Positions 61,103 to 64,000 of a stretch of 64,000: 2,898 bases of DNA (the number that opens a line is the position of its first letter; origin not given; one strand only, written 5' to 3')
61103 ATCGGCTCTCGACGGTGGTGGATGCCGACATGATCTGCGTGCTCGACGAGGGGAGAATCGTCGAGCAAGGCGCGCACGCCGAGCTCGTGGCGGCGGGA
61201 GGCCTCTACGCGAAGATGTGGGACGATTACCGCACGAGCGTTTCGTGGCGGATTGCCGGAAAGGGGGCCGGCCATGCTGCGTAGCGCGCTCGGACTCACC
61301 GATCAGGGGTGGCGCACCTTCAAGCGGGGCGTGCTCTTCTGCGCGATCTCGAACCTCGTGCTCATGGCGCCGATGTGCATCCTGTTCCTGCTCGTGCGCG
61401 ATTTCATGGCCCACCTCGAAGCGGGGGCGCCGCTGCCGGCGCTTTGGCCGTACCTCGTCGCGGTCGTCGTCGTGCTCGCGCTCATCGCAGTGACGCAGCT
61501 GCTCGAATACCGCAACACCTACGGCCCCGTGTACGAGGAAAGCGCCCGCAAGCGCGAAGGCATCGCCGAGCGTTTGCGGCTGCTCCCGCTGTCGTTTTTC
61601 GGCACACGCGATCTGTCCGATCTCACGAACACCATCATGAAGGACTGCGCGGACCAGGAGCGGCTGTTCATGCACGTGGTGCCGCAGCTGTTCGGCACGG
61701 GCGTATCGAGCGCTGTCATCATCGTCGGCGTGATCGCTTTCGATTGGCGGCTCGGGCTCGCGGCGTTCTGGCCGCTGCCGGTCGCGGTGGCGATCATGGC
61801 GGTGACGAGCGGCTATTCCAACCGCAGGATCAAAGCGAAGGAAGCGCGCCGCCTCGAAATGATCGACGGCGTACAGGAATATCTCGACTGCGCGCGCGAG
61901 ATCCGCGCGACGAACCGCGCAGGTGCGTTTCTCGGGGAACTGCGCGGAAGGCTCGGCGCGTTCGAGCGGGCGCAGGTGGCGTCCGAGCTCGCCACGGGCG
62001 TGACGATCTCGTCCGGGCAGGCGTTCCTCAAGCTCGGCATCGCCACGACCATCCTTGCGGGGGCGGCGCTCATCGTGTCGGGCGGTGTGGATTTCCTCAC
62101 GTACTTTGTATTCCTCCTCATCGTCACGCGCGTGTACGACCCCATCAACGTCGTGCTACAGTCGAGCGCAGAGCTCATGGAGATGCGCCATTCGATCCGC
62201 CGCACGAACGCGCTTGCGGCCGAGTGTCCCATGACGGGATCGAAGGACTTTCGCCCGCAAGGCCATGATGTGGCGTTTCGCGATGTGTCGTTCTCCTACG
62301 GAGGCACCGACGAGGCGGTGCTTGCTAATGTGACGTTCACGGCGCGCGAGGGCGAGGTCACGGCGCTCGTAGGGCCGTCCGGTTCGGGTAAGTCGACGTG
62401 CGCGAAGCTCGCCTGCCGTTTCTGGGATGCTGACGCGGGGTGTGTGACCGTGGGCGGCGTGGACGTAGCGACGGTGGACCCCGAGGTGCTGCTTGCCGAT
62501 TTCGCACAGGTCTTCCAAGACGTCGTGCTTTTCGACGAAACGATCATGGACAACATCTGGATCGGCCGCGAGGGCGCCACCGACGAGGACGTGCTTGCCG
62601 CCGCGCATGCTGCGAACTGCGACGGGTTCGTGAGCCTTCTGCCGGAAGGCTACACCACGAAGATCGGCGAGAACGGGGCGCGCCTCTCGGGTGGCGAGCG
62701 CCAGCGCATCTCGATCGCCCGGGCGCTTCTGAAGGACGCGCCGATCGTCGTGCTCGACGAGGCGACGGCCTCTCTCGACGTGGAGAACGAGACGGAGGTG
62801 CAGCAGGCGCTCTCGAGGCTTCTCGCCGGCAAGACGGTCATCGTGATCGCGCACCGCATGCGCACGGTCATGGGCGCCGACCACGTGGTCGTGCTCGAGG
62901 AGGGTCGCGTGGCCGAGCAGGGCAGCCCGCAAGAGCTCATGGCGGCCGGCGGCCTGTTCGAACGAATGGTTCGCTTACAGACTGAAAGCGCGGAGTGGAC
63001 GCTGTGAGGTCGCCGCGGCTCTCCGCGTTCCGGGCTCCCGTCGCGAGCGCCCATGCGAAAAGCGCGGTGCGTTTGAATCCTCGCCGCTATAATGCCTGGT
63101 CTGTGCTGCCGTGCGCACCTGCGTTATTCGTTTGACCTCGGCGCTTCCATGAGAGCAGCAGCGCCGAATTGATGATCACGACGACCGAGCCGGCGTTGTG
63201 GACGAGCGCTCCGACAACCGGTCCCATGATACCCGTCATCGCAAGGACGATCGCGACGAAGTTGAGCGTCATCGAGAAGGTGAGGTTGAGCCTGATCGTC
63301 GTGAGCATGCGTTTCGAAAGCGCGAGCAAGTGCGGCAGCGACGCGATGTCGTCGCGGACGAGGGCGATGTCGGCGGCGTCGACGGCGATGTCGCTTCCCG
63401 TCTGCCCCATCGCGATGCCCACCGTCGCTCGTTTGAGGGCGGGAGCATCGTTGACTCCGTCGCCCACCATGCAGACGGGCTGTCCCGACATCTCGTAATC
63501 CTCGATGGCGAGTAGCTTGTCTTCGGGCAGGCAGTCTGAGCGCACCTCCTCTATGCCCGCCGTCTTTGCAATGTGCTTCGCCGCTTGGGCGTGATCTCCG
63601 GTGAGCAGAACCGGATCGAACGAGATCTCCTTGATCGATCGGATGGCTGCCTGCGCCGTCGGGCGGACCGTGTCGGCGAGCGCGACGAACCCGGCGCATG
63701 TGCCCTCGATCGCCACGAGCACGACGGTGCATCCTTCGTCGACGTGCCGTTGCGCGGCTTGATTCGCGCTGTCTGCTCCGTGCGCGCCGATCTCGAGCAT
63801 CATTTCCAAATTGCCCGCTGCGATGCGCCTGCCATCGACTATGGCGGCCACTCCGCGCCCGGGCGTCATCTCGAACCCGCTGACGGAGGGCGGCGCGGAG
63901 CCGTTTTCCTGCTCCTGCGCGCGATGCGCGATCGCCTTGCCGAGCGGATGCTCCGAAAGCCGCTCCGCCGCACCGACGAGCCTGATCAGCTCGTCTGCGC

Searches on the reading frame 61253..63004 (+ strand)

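Call 10: search_protein_families(library=pfam, proteins=[window:61253-63004:+], max_evalue=0.001)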
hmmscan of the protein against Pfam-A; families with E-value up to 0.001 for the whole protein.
window:61253-63004:+ (584 aa): 3 families
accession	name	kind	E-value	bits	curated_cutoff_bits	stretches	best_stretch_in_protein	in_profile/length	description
PF00005.33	ABC_tran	-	5.2e-26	92.3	25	1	357-506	1-137/137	ABC transporter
PF00664.28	ABC_membrane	-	1.1e-11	45.4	28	1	101-291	77-267/274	ABC transporter transmembrane region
PF02463.25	SMC_N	-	7.1e-10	39.1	40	1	477-548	136-211/220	RecF/RecN/SMC N terminal domain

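Call 96: search_protein_families(library=ncbifam, proteins=[window:61253-63004:+], max_evalue=1e-40)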
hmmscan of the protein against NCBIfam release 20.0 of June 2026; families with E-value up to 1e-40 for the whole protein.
window:61253-63004:+ (584 aa): 24 families
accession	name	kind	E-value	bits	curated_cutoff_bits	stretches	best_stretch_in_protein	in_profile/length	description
TIGR02203.1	MsbA_lipidA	equivalog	5.1e-93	312.5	602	1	23-577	12-570/572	lipid A export permease/ATP-binding protein MsbA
NF010178.0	PRK13657.1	equivalog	7.9e-90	302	733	1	43-577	40-571/588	glucan ABC transporter ATP-binding protein/ permease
NF045513.1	HepA_fam_ABC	equivalog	2.9e-87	293.6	725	1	97-573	127-606/610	heterocyst formation ABC transporter subunit HepA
TIGR02204.1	MsbA_rel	hypoth_equivalog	3e-86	290.3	780.4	1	68-576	61-575/576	ABC transporter, permease/ATP-binding protein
TIGR01846.1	type_I_sec_HlyB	subfamily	2e-77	261.1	725.55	1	109-578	223-694/694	type I secretion system permease/ATPase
TIGR00958.1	3a01208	subfamily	3e-75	253.9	874.6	1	113-573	249-711/711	antigen peptide transporter 2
TIGR03796.1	NHLM_micro_ABC1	equivalog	2.2e-74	250.9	853.3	1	22-574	151-710/710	NHLP family bacteriocin export ABC transporter peptidase/permease/ATPase subunit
TIGR01192.1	chvA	subfamily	2.6e-73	247.6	585.4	1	31-574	25-568/585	glucan export ABC transporter ATP-binding protein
TIGR02857.1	CydD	equivalog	8.9e-73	246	435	1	31-548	13-529/529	thiol reductant ABC exporter subunit CydD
NF052233.1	CphA_assoc_ABC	equivalog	2.4e-71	241.1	880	1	339-581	508-748/766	cyanophycin metabolism-associated ABC transporter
TIGR03375.1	type_I_sec_LssB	subfamily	6.8e-71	239.5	693.1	1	167-564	285-690/696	type I secretion system permease/ATPase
NF008381.0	PRK11176.1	equivalog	1.4e-70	238.3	867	1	336-577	338-580/582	lipid A ABC transporter ATP-binding protein/permease MsbA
TIGR03797.1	NHLM_micro_ABC2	equivalog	1.1e-69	235.7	709.4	1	95-576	206-685/686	NHLP bacteriocin export ABC transporter permease/ATPase subunit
TIGR02868.1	CydC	equivalog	1.2e-69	235.3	329.05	1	121-535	109-529/530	thiol reductant ABC exporter subunit CydC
NF008364.0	PRK11160.1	equivalog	4.6e-61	207.1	630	1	110-572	103-571/575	heme ABC transporter ATP-binding protein/permease CydC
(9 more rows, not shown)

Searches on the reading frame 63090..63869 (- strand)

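Call 10: search_protein_families(library=pfam, proteins=[window:63090-63869:-], max_evalue=0.001)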
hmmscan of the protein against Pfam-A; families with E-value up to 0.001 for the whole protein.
window:63090-63869:- (260 aa): 2 families
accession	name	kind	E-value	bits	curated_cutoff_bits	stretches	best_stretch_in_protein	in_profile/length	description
PF00702.32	Hydrolase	-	1.1e-20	75.3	26.4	1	15-148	53-190/191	haloacid dehalogenase-like hydrolase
PF08282.18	Hydrolase_3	-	0.00014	22.2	20.9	1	122-167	196-240/255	haloacid dehalogenase-like hydrolase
